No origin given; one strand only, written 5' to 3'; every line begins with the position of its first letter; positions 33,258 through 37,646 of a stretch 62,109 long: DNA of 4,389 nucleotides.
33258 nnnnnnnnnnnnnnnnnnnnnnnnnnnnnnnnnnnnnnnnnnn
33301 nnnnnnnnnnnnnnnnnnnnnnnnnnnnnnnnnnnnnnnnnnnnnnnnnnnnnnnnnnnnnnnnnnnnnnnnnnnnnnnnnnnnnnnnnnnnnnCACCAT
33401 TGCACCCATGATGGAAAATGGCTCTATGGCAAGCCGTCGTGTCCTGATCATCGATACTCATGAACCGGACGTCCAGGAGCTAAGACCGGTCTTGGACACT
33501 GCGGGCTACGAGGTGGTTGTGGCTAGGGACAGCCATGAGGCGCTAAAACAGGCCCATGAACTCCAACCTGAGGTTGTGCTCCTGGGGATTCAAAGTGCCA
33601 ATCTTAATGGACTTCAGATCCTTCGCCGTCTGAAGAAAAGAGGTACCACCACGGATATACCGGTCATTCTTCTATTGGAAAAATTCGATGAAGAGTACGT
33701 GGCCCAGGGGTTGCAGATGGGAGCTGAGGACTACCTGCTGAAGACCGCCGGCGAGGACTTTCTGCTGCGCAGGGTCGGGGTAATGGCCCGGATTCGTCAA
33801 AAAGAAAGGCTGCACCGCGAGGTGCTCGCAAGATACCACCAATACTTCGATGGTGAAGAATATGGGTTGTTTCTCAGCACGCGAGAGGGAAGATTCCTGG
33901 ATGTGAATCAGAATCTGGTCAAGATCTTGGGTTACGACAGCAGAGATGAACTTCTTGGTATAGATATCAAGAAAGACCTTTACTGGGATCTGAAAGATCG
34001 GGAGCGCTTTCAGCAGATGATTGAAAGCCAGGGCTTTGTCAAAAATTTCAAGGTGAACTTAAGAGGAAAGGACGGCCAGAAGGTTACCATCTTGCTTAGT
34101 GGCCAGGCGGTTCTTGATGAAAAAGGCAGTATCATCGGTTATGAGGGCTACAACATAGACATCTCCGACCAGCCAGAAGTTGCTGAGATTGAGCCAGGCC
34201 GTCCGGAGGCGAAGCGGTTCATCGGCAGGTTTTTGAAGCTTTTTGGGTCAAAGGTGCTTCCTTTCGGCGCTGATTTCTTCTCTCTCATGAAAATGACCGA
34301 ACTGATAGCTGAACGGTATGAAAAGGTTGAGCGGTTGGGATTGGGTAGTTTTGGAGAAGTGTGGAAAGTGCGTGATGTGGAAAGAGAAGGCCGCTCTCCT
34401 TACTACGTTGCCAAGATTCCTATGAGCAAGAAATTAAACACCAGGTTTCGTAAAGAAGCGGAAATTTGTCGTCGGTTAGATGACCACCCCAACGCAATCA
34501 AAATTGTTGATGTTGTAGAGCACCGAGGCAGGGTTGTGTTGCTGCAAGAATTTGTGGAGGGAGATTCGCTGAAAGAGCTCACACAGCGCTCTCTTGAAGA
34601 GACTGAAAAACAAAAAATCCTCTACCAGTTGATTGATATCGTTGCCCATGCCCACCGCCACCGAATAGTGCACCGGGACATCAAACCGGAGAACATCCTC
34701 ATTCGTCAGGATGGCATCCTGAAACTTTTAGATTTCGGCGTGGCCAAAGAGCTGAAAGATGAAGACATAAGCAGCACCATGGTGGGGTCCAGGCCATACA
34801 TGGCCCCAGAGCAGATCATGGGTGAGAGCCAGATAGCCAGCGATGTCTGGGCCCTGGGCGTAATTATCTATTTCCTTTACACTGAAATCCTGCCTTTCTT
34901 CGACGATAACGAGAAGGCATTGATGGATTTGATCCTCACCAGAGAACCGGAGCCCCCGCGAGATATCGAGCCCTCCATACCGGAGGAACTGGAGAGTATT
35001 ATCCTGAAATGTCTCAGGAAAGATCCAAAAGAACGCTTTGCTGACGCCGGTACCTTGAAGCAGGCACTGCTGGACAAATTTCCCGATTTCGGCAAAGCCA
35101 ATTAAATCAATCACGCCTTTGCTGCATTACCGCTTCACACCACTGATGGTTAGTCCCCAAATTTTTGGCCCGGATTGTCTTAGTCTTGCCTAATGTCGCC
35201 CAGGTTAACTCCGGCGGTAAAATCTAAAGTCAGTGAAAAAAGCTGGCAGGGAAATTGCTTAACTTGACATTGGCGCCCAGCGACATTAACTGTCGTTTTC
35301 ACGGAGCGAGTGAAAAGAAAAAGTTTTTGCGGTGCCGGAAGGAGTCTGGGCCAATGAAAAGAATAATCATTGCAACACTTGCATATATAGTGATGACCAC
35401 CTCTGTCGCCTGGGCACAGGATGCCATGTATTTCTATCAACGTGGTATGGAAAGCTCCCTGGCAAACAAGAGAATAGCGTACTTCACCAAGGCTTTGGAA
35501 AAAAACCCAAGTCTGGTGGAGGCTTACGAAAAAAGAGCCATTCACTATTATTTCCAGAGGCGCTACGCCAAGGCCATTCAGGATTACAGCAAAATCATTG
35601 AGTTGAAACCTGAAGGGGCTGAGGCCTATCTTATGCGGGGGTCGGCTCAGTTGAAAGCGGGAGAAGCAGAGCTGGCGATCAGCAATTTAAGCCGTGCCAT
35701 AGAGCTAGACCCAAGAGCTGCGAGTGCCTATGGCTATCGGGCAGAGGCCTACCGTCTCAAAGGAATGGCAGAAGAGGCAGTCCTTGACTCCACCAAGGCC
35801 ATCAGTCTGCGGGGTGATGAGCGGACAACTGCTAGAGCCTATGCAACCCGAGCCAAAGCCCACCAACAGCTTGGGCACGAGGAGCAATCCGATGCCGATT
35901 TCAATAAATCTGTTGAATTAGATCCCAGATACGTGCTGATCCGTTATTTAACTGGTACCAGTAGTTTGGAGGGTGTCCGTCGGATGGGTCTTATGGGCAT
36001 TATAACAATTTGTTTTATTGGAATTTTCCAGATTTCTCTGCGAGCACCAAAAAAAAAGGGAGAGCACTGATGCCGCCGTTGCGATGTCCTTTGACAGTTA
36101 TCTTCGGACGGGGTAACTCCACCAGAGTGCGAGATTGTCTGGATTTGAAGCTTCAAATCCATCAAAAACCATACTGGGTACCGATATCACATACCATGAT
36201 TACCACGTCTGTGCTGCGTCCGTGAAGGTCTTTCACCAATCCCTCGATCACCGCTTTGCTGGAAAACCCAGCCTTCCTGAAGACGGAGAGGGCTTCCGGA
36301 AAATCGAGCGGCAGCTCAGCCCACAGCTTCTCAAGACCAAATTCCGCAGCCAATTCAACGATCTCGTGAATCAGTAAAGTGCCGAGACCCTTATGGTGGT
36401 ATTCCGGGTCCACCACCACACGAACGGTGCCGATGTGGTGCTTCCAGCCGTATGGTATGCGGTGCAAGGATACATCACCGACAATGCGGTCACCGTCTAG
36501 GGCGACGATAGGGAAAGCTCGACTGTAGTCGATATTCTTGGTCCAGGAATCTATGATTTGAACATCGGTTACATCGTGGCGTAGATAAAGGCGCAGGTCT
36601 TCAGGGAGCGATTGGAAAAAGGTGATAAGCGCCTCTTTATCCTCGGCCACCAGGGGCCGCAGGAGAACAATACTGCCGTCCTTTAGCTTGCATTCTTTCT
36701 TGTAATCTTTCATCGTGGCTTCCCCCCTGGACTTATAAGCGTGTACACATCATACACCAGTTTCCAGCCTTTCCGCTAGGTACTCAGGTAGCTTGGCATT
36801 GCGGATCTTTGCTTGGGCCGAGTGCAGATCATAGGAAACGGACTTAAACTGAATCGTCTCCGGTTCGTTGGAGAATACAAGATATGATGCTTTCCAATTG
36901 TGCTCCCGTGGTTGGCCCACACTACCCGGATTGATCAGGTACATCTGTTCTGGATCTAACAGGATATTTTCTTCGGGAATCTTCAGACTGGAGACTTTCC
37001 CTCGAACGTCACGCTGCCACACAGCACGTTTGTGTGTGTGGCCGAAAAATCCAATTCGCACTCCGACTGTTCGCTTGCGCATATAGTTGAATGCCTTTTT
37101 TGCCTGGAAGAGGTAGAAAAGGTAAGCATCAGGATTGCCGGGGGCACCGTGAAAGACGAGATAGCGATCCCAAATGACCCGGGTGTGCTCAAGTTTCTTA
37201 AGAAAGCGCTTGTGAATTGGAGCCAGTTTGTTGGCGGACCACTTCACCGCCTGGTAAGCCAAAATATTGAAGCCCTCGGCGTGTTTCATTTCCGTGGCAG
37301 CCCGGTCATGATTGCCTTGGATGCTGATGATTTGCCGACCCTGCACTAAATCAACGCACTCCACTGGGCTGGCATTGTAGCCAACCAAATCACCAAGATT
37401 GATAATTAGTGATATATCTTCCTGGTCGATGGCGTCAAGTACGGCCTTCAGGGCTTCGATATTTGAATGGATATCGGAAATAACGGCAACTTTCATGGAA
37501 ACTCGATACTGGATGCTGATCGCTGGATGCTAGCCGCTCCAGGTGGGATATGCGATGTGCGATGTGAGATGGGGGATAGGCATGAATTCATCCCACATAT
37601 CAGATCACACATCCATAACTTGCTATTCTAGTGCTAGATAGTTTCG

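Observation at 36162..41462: MoxR AAA+ / GXGXG beta-helix / VWA operon with phosphoesterase and GNAT: an unassigned three-component ATPase system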

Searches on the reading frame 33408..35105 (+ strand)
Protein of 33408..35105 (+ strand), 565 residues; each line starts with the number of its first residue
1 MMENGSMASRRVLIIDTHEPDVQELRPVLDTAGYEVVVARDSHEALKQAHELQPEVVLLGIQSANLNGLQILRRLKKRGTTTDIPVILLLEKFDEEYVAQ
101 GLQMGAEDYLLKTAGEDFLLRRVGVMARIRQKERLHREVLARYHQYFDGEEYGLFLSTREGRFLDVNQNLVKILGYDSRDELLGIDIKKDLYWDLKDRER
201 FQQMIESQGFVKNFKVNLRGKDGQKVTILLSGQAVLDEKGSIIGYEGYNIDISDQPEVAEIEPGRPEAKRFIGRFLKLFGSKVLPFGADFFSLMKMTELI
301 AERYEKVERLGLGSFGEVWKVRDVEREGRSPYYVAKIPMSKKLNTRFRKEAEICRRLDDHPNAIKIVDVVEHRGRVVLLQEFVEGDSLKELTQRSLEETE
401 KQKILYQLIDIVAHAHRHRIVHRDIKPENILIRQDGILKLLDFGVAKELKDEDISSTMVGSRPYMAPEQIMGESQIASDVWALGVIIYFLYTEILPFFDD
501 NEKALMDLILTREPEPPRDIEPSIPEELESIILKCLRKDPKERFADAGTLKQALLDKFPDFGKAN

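Call 47: search_protein_families(library=pfam, proteins=[window:33408-35105:+], max_evalue=0.001)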
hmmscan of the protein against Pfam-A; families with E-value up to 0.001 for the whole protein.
window:33408-35105:+ (565 aa): 12 families
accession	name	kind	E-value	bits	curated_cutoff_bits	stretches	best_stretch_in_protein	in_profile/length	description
PF00069.31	Pkinase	-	1.5e-53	182.3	31.7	1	304-545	1-253/263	Protein kinase domain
PF07714.23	PK_Tyr_Ser-Thr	-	1.2e-31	110.4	23.1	1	307-543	4-248/258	Protein tyrosine and serine/threonine kinase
PF00072.30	Response_reg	-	5.3e-18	65.7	30.2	1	12-122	1-109/111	Response regulator receiver domain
PF14531.12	Kinase-like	-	1.9e-12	47.5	25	1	390-542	136-288/289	Kinase-like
PF13426.13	PAS_9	-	2.1e-10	41.2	27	1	153-253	3-102/103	PAS domain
PF03109.22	ABC1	-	2.1e-10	40.6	22.9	1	347-454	110-222/244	ABC1 atypical kinase-like domain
PF01636.29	APH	-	3.2e-08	34.1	23.2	1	322-418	17-110/239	Phosphotransferase enzyme family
PF00989.32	PAS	-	4.3e-08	33.6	22.6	1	153-245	13-106/113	PAS fold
PF01163.29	RIO1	-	7e-08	32.7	22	1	306-451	16-156/187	RIO domain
PF17667.7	Pkinase_fungal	-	3.3e-05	23.2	24.1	1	400-474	284-369/387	Fungal protein kinase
PF06293.20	Kdo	-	0.00017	21.6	21.3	1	376-443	92-166/207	Lipopolysaccharide kinase (Kdo/WaaP) family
PF12330.14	Haspin_kinase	-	0.00034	20.2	25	1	377-454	186-262/364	Haspin like kinase domain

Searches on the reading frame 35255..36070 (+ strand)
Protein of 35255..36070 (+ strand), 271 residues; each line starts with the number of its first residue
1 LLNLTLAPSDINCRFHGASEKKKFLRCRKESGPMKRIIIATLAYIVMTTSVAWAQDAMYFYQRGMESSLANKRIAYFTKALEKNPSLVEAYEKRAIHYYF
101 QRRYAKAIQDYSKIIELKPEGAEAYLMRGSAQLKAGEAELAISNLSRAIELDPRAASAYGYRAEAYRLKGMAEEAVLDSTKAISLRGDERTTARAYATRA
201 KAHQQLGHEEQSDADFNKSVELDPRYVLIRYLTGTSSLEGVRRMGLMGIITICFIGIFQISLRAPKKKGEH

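Call 47: search_protein_families(library=pfam, proteins=[window:35255-36070:+], max_evalue=0.001)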
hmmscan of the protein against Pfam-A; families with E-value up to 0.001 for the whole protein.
window:35255-36070:+ (271 aa): 10 families
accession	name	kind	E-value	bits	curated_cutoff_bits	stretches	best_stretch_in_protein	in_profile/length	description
PF00515.34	TPR_1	-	4.2e-19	67.9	27.8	2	89-120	2-33/34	Tetratricopeptide repeat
PF07719.23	TPR_2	-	9.5e-17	60.1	27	1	89-120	2-33/34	Tetratricopeptide repeat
PF13431.12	TPR_17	-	1.2e-16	59.9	24.4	0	147-175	4-32/34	Tetratricopeptide repeat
PF13181.12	TPR_8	-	1.8e-15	56.1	25.7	1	193-225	1-33/34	Tetratricopeptide repeat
PF13414.12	TPR_11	-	2.2e-14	53.3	26.8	2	99-136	5-42/42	TPR repeat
PF13432.12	TPR_16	-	1e-10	42.3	32.7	1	126-176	1-51/65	Tetratricopeptide repeat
PF13371.12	TPR_9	-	6.3e-07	29.8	35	1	100-158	7-65/73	Tetratricopeptide repeat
PF13424.12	TPR_12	-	1.9e-06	28.4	30.1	0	89-152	4-75/77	Tetratricopeptide repeat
PF13428.12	TPR_14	-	6.4e-06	26.8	23.5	0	123-164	2-43/44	Tetratricopeptide repeat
PF23914.1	TPR_CcmH_CycH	-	0.00051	20.3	42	0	76-123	109-156/158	Cytochrome c-type biogenesis protein H TPR domain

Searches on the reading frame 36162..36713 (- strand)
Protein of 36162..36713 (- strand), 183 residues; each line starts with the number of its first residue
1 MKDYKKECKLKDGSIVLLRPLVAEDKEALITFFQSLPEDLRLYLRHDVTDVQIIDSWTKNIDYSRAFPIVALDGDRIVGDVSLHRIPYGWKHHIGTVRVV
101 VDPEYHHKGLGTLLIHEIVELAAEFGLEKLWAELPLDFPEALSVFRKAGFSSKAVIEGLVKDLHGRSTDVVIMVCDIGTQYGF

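Call 3: search_protein_families(library=pfam, proteins=[window:36162-36713:-], max_evalue=0.1)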
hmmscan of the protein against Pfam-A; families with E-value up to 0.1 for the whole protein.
window:36162-36713:- (183 aa): 6 families
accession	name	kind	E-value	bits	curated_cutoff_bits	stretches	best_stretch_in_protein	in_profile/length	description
PF00583.31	Acetyltransf_1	-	1e-13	52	20.7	1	60-150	24-116/116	Acetyltransferase (GNAT) family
PF13508.13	Acetyltransf_7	-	2.2e-10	41.2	27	1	69-151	6-83/84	Acetyltransferase (GNAT) domain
PF13302.13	Acetyltransf_3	-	1.2e-08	36.1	25.4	1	16-150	2-137/138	Acetyltransferase (GNAT) domain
PF13673.13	Acetyltransf_10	-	8.5e-07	29.4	23.6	1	55-150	20-107/128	Acetyltransferase (GNAT) domain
PF13420.13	Acetyltransf_4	-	0.009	16.5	24.3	1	51-162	34-146/155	Acetyltransferase (GNAT) domain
PF13480.13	Acetyltransf_6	-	0.033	14.8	22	1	90-129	92-131/143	Acetyltransferase (GNAT) domain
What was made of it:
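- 36162..36713 (-): GNAT acetyltransferase, partner of the phosphoesterase; not part of the core. Pfam E 1e-13 (call 3).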

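Call 4: search_protein_families(library=ncbifam, proteins=[window:36162-36713:-], max_evalue=0.1)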
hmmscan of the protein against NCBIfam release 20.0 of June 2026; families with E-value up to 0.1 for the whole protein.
window:36162-36713:- (183 aa): 21 families
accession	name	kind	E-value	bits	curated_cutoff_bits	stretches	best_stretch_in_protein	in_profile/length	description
NF040503.1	resist_ArsN1a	equivalog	2.2e-06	27.5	170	1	47-173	30-155/159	arsinothricin resistance N-acetyltransferase ArsN1 family A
TIGR01575.1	rimI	equivalog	4e-06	27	86.4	1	96-158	58-120/132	ribosomal protein S18-alanine N-acetyltransferase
NF058543.1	ActPatMycb56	equivalog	1.3e-05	24.2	460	1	9-134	132-258/317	acetyltransferase Pat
NF000487.1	stat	exception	9.5e-05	22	420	1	64-153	78-164/189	streptothricin N-acetyltransferase STAT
NF007025.1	PRK09491.1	equivalog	0.00016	21.6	173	1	98-175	67-143/145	ribosomal protein S18-alanine N-acetyltransferase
NF005921.0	PRK07922.1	equivalog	0.00018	21.2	180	1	70-151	51-124/170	amino-acid N-acetyltransferase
TIGR03585.1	PseH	equivalog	0.00029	20.9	93.1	1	66-173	52-155/156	UDP-4-amino-4,6-dideoxy-N-acetyl-beta-L-altrosamine N-acetyltransferase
NF005840.0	PRK07757.1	equivalog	0.00033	20.6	154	1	65-132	42-105/153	N-acetyltransferase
NF033150.1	AAC_6p_A49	exception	0.00037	20.3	410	1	68-130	54-113/184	aminoglycoside 6'-N-acetyltransferase AacA49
NF053587.1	SpmdActasePaiA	equivalog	0.0004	20.2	250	1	97-153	94-150/172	spermidine/spermine N(1)-acetyltransferase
NF007527.0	PRK10140.1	equivalog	0.00053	19.9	236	1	69-158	54-140/162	N-acetyltransferase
NF002959.0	PRK03624.1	equivalog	0.0049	16.6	124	1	59-156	42-135/147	GNAT family acetyltransferase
NF049894.1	CG3035_N_ac_Glu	equivalog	0.009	15.3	280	1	14-152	152-291/300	N-acetylglutamate synthase, CG3035 family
NF033078.2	AAC_6p_Ia_fam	equivalog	0.011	15.5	265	1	69-128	54-110/181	AAC(6')-Ia family aminoglycoside 6'-N-acetyltransferase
NF040501.1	resist_ArsN2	equivalog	0.019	14.6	125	1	99-131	54-86/133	arsenic resistance N-acetyltransferase ArsN2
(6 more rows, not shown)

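Call 5: search_protein_families(library=padloc, proteins=[window:36162-36713:-], max_evalue=0.1)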
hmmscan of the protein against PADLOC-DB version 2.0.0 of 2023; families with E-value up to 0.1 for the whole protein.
window:36162-36713:- (183 aa): 0 families

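Call 78: search_protein_families(library=phrogs, proteins=[window:36162-36713:-], max_evalue=0.01)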
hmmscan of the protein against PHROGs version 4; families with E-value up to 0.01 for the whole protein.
window:36162-36713:- (183 aa): 4 families
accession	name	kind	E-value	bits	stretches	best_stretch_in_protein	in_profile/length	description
phrog_1249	-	other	5.4e-13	50.1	1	16-173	8-170/180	acetyltransferase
phrog_3810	-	other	0.00024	22.1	1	69-163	62-153/155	acetyltransferase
phrog_11841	-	other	0.0031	17.3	1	54-128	44-123/502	acetyltransferase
phrog_8663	-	unknown function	0.0033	17.5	1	61-125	190-251/314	-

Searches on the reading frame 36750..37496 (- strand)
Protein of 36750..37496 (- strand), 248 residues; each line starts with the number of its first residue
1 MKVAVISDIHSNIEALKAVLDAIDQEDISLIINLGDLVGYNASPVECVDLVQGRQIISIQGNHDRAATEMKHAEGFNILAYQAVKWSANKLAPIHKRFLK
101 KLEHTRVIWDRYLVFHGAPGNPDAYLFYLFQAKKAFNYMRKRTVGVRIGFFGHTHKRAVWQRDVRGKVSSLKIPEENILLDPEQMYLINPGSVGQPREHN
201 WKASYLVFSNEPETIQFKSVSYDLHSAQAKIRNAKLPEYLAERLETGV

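Call 3: search_protein_families(library=pfam, proteins=[window:36750-37496:-], max_evalue=0.1)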
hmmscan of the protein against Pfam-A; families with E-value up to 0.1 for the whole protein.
window:36750-37496:- (248 aa): 3 families
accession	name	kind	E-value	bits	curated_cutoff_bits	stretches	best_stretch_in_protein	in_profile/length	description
PF12850.12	Metallophos_2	-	2.7e-21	76.6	27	1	1-208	1-149/154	Calcineurin-like phosphoesterase superfamily domain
PF00149.33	Metallophos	-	1.2e-14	55.6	21.5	1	1-156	1-190/191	Calcineurin-like phosphoesterase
PF14582.11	Metallophos_3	-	0.045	13.5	28.2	1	2-44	7-49/259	Metallophosphoesterase, calcineurin superfamily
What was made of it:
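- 36750..37496 (-): Calcineurin-like metallophosphoesterase (YfcE/Metallophos_2 type); a neighbouring module, not part of the core. Pfam E 2.7e-21 (call 3).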

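Call 4: search_protein_families(library=ncbifam, proteins=[window:36750-37496:-], max_evalue=0.1)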
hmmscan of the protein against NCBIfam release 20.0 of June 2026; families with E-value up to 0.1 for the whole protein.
window:36750-37496:- (248 aa): 6 families
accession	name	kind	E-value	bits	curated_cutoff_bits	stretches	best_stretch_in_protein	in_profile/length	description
TIGR00040.1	yfcE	subfamily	1.1e-15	58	56.25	2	1-97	1-95/158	YfcE family phosphodiesterase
NF006988.0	PRK09453.1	equivalog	1.9e-09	37.6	117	2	1-39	1-39/183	phosphodiesterase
NF008516.0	PRK11439.1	equivalog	5.7e-07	29.7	326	1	3-92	19-109/218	protein-serine/threonine phosphatase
NF007425.0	PRK09968.1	equivalog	0.00075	19.2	332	1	3-86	17-101/218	protein-serine/threonine phosphatase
TIGR04123.1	P_estr_lig_assc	hypoth_equivalog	0.0052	16.2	150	1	14-78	51-122/207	ligase-associated DNA damage response endonuclease PdeM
NF001204.0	PRK00166.1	equivalog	0.019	14.3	176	1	1-64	1-67/276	symmetrical bis(5'-nucleosyl)-tetraphosphatase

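Call 5: search_protein_families(library=padloc, proteins=[window:36750-37496:-], max_evalue=0.1)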
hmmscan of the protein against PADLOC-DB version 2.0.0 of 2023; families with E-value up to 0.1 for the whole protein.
window:36750-37496:- (248 aa): 1 family
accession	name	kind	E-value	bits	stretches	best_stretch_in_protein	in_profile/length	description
PDLC04908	PDC-S10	-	0.0011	16.2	1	1-72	10-79/223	-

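Call 69: find_related_loci(query=A6, collection=metagenome_contigs, flank=8000)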
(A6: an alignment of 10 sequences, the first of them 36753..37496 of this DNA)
Query A6 (248 aa) in metagenome_contigs; peptide patterns used: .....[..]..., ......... (x = any residue, [..] = any of these).
600 stretches matched a pattern (row limit reached: there are more); 594 encode a relative of the query (tblastn E <= 1e-3); the best 80 are kept; 80 distinct loci.
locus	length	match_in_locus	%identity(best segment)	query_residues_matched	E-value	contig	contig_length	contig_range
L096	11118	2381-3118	49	3-248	4e-80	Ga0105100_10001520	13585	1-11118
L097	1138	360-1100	50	1-248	6e-85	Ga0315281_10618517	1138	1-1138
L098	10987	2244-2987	45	1-248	4e-72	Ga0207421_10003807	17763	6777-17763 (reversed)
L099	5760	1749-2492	46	1-248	4e-66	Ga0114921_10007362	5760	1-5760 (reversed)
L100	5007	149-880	43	1-248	1e-60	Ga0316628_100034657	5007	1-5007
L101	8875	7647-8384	42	1-247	6e-60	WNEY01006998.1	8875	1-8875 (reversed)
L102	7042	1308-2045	42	1-247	7e-60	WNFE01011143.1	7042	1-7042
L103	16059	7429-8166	41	1-247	2e-59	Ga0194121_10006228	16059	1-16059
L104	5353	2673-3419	40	1-247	1e-57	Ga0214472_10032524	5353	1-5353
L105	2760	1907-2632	39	1-247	2e-56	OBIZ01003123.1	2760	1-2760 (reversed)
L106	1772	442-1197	40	1-247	2e-56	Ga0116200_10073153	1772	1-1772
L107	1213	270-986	39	1-247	1e-55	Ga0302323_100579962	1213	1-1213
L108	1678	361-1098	39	1-247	8e-55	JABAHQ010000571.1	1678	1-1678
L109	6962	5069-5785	38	1-247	8e-53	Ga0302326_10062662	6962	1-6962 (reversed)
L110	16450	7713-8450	39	1-248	2e-52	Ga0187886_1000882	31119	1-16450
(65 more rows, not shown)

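Call 78: search_protein_families(library=phrogs, proteins=[window:36750-37496:-], max_evalue=0.01)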
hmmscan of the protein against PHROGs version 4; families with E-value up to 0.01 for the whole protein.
window:36750-37496:- (248 aa): 7 families
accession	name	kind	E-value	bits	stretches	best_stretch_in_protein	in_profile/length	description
phrog_246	-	other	5.3e-14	53.1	1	3-161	178-360/417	NinI-like serine-threonine phosphatase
phrog_1649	-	other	3e-08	33.7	1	1-72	36-112/308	metallo-phosphoesterase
phrog_8238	-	DNA, RNA and nucleotide metabolism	0.00016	20.9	1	2-74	173-251/737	RNA ligase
phrog_9096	-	unknown function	0.00027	21.9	1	3-67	15-80/157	-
phrog_547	-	other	0.00036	20.7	1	30-143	75-155/245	phosphoesterase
phrog_7339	-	DNA, RNA and nucleotide metabolism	0.001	19.5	0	47-163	101-207/263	DNA repair exonuclease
phrog_20114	-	other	0.0016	19.8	1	1-66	3-72/131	phosphoesterase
